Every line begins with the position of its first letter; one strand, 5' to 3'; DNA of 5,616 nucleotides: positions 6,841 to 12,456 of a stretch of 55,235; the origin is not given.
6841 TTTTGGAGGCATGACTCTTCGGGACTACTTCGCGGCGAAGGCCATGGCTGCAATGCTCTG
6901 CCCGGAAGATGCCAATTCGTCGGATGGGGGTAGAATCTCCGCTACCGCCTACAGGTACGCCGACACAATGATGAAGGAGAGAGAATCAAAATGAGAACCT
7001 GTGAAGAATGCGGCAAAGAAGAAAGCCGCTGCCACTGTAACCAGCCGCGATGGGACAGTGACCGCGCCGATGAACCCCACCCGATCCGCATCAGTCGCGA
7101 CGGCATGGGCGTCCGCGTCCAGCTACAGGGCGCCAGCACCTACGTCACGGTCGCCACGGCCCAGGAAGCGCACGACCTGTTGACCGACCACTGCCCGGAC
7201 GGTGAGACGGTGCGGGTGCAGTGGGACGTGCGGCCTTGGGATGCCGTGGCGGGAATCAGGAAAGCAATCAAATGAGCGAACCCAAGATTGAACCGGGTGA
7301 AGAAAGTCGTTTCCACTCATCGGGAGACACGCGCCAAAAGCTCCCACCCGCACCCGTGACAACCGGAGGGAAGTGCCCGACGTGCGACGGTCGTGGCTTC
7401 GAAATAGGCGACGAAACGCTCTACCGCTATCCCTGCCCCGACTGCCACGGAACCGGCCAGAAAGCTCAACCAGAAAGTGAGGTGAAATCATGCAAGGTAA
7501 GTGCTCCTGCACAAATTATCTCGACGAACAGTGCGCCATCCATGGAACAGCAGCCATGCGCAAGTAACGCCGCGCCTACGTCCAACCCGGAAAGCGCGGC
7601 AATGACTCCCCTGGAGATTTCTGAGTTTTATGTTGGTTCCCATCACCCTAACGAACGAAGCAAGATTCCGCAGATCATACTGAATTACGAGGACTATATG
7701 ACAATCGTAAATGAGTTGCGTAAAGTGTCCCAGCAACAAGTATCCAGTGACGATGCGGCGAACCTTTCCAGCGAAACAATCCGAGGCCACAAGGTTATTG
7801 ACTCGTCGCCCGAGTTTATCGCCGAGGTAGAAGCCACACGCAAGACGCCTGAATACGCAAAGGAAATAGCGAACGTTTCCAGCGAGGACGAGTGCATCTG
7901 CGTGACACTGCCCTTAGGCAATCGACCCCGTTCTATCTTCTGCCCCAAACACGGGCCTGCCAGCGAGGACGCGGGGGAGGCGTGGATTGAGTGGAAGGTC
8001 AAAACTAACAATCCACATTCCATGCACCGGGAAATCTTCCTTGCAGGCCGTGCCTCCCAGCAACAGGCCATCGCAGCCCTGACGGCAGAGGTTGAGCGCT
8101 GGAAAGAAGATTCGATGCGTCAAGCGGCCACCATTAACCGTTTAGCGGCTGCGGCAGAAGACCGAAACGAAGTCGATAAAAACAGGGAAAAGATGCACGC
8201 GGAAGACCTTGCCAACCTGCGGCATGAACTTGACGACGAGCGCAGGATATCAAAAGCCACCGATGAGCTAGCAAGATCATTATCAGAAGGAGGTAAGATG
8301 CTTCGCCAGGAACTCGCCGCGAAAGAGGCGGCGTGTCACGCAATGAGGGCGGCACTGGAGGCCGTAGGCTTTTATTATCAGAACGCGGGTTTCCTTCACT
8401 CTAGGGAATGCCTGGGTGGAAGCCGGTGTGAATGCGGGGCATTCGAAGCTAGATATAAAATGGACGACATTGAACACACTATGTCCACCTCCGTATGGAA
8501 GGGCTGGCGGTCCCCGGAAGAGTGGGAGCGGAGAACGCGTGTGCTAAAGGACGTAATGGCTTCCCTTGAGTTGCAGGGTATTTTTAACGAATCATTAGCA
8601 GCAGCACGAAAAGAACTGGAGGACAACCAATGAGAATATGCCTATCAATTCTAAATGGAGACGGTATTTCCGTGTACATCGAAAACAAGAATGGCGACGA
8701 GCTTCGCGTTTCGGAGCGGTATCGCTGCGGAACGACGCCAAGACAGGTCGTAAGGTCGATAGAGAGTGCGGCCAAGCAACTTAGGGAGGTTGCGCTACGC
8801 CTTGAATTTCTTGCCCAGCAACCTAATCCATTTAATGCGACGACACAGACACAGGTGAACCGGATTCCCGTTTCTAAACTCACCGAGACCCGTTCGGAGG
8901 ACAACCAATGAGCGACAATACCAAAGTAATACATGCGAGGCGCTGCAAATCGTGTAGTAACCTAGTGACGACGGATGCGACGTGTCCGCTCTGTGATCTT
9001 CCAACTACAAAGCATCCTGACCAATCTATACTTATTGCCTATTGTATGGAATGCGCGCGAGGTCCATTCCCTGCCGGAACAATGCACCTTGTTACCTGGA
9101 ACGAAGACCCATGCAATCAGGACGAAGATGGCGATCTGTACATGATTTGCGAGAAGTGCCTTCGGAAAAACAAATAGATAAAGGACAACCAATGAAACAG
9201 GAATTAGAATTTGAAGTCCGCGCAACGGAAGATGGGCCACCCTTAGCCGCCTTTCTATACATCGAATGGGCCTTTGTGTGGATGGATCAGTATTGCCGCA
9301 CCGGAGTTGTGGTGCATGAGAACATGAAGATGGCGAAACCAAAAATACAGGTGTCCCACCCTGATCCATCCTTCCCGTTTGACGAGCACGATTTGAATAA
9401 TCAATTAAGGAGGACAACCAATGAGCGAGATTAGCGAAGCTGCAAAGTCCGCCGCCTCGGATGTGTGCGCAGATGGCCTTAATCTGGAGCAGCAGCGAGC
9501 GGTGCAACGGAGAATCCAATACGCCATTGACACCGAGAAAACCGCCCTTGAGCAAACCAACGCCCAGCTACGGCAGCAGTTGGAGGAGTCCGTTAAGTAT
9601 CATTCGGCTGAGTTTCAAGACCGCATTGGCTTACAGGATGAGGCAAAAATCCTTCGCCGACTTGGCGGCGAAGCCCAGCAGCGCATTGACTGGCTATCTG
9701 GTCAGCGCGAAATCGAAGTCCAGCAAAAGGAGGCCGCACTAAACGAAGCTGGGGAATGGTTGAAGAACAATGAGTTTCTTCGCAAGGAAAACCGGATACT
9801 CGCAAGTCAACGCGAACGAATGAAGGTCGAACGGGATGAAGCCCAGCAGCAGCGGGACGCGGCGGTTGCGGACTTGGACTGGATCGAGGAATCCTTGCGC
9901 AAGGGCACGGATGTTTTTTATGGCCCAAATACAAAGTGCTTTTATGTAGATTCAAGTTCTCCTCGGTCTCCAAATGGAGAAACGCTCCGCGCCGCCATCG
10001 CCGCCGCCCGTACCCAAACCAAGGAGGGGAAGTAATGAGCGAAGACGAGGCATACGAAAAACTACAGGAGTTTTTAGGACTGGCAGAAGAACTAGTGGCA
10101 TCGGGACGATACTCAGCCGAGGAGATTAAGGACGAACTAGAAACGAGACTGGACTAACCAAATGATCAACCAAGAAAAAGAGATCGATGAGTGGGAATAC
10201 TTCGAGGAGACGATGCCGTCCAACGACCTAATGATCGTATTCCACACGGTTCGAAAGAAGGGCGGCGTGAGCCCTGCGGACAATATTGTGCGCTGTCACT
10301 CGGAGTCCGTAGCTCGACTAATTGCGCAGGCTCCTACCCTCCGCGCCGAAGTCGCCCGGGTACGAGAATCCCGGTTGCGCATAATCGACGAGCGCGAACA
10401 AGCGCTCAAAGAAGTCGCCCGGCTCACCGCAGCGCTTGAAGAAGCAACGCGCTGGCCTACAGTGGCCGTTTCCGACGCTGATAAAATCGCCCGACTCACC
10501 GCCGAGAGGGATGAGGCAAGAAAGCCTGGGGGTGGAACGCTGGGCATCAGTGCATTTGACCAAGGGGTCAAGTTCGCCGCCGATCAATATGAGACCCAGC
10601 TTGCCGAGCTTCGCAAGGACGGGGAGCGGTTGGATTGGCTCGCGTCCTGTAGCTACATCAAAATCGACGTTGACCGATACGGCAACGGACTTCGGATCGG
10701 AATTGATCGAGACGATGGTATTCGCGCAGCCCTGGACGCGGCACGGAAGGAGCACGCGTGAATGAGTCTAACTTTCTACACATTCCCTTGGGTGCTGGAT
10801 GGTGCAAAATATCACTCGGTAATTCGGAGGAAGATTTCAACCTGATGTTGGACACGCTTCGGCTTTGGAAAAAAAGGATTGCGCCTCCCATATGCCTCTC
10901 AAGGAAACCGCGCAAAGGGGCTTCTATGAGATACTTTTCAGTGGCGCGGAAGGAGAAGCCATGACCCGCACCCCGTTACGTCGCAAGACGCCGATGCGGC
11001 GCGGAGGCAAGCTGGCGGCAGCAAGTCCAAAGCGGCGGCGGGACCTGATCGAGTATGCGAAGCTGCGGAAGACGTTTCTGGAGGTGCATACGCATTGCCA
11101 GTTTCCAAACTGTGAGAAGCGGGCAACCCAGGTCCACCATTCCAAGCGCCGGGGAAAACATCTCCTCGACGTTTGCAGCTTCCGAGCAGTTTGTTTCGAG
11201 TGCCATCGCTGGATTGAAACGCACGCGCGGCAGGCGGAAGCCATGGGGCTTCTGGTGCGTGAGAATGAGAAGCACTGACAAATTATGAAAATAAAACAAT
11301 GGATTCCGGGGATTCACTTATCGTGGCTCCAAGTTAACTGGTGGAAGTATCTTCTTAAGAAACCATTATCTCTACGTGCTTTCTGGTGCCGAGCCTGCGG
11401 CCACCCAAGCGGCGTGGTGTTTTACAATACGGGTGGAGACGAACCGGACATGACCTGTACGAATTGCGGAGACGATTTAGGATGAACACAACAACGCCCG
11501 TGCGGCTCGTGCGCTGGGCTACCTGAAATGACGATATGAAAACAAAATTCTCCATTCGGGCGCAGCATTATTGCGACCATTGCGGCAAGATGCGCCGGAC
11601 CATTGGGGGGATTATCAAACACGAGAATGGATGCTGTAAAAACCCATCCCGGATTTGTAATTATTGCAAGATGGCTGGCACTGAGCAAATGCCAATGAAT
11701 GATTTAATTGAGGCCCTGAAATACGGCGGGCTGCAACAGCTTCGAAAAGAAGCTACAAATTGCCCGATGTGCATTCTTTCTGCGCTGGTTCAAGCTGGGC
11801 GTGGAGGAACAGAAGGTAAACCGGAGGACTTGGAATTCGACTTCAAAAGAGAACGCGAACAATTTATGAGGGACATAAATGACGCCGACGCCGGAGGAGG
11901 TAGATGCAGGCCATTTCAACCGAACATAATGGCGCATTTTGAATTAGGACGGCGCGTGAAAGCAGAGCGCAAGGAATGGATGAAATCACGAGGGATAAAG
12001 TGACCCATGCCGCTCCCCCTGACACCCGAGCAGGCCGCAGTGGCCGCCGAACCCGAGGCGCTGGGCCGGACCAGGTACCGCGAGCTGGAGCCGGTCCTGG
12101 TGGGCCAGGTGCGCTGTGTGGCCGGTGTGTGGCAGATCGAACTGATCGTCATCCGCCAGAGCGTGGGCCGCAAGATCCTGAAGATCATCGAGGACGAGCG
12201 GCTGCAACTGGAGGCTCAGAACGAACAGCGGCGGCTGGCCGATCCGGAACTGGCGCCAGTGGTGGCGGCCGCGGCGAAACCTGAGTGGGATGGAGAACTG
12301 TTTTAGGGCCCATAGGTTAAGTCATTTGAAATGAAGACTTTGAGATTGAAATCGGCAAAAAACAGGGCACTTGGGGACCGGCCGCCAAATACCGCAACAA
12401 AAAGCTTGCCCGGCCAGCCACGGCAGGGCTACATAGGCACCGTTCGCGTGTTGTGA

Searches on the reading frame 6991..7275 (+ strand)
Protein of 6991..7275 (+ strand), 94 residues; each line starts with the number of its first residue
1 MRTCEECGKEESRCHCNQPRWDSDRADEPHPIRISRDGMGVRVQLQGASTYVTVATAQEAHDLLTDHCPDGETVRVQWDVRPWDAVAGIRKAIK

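Call 73: search_protein_families(library=pfam, proteins=[window:6991-7275:+], max_evalue=0.05)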
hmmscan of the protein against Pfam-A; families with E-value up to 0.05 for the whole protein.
window:6991-7275:+ (94 aa): 2 families
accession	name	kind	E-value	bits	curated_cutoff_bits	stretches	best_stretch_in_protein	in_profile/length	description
PF18140.6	PCC_BT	-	0.004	17.7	23.5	1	13-61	70-118/126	Propionyl-coenzyme A carboxylase BT domain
PF09277.16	Erythro-docking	-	0.048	14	24.6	0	20-37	41-58/58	Erythronolide synthase, docking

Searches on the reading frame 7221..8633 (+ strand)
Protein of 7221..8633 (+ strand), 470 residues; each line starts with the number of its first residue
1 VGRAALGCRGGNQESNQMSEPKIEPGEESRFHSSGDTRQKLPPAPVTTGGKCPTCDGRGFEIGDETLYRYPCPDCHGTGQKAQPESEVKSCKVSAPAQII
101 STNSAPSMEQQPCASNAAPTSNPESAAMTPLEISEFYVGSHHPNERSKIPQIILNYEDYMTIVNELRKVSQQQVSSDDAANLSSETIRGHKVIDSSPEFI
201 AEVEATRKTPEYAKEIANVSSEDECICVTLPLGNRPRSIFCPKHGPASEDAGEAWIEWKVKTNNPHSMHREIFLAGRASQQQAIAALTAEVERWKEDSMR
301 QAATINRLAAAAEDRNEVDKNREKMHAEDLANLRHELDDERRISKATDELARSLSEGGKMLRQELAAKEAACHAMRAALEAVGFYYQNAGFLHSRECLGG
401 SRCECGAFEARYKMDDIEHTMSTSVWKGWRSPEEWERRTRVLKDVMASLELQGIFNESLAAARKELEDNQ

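Call 29: search_protein_families(library=pfam, proteins=[window:7221-8633:+], max_evalue=0.01)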
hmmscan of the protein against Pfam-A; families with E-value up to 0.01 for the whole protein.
window:7221-8633:+ (470 aa): 2 families
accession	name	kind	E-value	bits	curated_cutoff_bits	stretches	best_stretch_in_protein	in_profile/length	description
PF00684.25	DnaJ_CXXCXGXG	-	0.0013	19.4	32.7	1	50-92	16-62/65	DnaJ central domain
PF18688.6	DUF5638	-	0.0053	17.6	39.8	0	132-183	35-84/104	Family of unknown function (DUF5638)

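Call 84: search_protein_families(library=phrogs, proteins=[window:7221-8633:+], max_evalue=0.5)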
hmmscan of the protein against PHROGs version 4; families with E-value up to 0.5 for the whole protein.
window:7221-8633:+ (470 aa): 12 families
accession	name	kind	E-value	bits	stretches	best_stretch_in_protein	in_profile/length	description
phrog_6060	-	transcription regulation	0.0033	18.3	1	48-81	12-49/61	anti-termination protein Q-like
phrog_17382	-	unknown function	0.0079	16.8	1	48-95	181-224/273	-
phrog_8027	-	unknown function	0.011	16.9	1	51-87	7-45/153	-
phrog_33780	-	unknown function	0.025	16.1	1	49-81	38-71/71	-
phrog_9961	-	unknown function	0.028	16.1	1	50-83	8-40/99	-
phrog_739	-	lysis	0.17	13.1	1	280-340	25-85/122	Rz-like spanin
phrog_4046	-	unknown function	0.19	12.2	0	50-92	50-91/301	-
phrog_27036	-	unknown function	0.21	12.8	1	40-76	96-131/141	-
phrog_14336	-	unknown function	0.27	11.5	1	49-91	160-202/363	-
phrog_7429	-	unknown function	0.34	11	0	49-80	329-363/418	-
phrog_26056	-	unknown function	0.37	12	0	51-80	3-31/69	-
phrog_23713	-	unknown function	0.49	11.8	0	287-337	36-85/90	-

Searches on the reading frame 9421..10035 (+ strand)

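Call 29: search_protein_families(library=pfam, proteins=[window:9421-10035:+], max_evalue=0.01)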
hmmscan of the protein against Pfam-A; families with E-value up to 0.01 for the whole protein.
window:9421-10035:+ (204 aa): 0 families

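Call 84: search_protein_families(library=phrogs, proteins=[window:9421-10035:+], max_evalue=0.5)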
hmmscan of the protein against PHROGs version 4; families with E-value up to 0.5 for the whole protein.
window:9421-10035:+ (204 aa): 6 families
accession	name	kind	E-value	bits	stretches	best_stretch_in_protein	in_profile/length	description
phrog_5915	-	unknown function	0.0012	19.4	1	142-160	27-45/53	-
phrog_23981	-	unknown function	0.035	15.1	1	47-117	49-119/151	-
phrog_13851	-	unknown function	0.083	14.2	1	141-159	46-64/73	-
phrog_23867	-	unknown function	0.15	12.9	0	146-171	30-55/69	-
phrog_13772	-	unknown function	0.17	13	1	102-165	14-74/130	-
phrog_2266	-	unknown function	0.23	12.3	0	88-126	42-80/144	-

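Call 95: search_protein_families(library=ncbifam, proteins=[window:9421-10035:+], max_evalue=1)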
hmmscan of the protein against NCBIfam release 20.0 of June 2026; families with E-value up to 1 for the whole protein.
window:9421-10035:+ (204 aa): 0 families

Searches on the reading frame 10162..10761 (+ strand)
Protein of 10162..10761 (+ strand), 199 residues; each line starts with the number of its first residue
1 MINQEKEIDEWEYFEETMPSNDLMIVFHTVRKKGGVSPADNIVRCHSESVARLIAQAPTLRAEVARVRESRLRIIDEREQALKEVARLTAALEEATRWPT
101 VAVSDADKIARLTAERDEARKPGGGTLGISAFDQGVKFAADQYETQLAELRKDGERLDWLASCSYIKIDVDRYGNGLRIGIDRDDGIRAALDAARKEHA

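Call 29: search_protein_families(library=pfam, proteins=[window:10162-10761:+], max_evalue=0.01)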
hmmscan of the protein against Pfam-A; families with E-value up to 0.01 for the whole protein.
window:10162-10761:+ (199 aa): 0 families

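Call 84: search_protein_families(library=phrogs, proteins=[window:10162-10761:+], max_evalue=0.5)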
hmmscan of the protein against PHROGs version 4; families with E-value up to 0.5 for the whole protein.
window:10162-10761:+ (199 aa): 1 family
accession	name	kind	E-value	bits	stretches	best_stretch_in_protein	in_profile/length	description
phrog_35596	-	unknown function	0.4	11.9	0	36-96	29-86/118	-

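Call 95: search_protein_families(library=ncbifam, proteins=[window:10162-10761:+], max_evalue=1)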
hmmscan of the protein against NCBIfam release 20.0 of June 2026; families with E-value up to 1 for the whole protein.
window:10162-10761:+ (199 aa): 1 family
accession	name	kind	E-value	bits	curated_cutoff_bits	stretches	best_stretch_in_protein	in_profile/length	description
NF006542.0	PRK09039.1-1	equivalog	0.002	17.2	388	1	37-119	112-190/627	peptidoglycan -binding protein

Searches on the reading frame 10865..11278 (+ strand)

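Call 65: search_protein_families(library=pfam, proteins=[window:10865-11278:+], max_evalue=0.05)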
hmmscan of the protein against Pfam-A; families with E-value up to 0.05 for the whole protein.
window:10865-11278:+ (137 aa): 0 families

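Call 84: search_protein_families(library=phrogs, proteins=[window:10865-11278:+], max_evalue=0.5)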
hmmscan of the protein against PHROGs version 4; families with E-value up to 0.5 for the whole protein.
window:10865-11278:+ (137 aa): 3 families
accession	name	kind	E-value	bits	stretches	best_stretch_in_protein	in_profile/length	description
phrog_740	-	DNA, RNA and nucleotide metabolism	7.6e-08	32.7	1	75-135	38-102/332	HNH endonuclease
phrog_14515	-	DNA, RNA and nucleotide metabolism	0.00036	21.7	1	110-135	16-45/77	HNH endonuclease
phrog_333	-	DNA, RNA and nucleotide metabolism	0.038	15.2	1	60-115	16-76/138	HNH endonuclease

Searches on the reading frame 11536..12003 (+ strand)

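Call 65: search_protein_families(library=pfam, proteins=[window:11536-12003:+], max_evalue=0.05)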
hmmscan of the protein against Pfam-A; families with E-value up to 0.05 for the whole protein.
window:11536-12003:+ (155 aa): 0 families

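Call 84: search_protein_families(library=phrogs, proteins=[window:11536-12003:+], max_evalue=0.5)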
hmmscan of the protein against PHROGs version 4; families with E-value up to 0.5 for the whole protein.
window:11536-12003:+ (155 aa): 3 families
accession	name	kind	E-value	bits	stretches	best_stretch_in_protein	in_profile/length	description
phrog_27406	-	DNA, RNA and nucleotide metabolism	0.016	16.8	1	11-45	37-71/97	endonuclease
phrog_12324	-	DNA, RNA and nucleotide metabolism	0.036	14.7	1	11-45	209-243/269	intron-like DNA endonuclease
phrog_24797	-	unknown function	0.23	12.6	0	1-16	31-46/59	-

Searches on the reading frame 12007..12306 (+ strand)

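Call 65: search_protein_families(library=pfam, proteins=[window:12007-12306:+], max_evalue=0.05)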
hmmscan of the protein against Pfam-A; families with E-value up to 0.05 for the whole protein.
window:12007-12306:+ (99 aa): 1 family
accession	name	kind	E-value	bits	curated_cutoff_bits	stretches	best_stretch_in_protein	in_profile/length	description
PF17380.7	DUF5401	-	0.013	14.1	25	1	8-78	330-394/721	Family of unknown function (DUF5401)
